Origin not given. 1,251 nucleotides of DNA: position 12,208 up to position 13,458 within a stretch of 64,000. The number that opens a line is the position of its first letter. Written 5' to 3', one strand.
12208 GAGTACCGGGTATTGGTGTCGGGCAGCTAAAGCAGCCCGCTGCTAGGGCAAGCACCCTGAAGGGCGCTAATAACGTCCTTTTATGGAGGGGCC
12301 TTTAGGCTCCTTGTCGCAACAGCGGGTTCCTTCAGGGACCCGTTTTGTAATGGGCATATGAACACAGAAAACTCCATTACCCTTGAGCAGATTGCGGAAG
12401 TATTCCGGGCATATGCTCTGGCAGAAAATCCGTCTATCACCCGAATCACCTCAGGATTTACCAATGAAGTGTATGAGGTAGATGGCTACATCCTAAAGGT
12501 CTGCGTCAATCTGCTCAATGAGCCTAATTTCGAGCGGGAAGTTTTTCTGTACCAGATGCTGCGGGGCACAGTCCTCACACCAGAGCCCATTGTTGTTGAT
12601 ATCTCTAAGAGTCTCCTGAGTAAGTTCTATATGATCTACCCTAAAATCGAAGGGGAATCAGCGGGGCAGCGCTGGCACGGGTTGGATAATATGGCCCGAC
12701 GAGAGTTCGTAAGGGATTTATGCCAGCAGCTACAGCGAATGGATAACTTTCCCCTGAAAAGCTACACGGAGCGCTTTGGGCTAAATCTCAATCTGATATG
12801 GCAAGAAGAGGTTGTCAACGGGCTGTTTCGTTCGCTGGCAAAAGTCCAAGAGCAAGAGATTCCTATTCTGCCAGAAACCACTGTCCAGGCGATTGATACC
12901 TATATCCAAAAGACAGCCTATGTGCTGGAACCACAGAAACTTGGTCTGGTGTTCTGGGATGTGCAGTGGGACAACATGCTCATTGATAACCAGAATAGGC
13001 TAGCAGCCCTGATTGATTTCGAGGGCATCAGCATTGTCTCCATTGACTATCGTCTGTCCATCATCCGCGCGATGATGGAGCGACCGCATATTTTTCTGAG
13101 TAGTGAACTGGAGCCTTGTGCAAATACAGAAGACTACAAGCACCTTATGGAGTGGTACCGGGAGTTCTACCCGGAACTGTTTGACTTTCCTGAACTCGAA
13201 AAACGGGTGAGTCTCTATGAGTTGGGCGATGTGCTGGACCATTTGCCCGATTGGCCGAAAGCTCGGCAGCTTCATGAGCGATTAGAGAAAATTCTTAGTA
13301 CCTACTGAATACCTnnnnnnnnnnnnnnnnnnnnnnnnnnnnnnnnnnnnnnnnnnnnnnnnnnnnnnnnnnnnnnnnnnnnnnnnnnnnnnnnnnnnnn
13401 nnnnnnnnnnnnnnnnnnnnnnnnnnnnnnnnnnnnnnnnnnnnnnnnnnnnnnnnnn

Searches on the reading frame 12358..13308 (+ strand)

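Call 20: search_protein_families(library=pfam, proteins=[window:12358-13308:+], max_evalue=0.01)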
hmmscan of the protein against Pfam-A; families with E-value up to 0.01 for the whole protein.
window:12358-13308:+ (316 aa): 1 family
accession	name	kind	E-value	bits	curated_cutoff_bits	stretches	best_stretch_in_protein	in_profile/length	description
PF01636.29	APH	-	2e-13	51.1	23.2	1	27-225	2-198/239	Phosphotransferase enzyme family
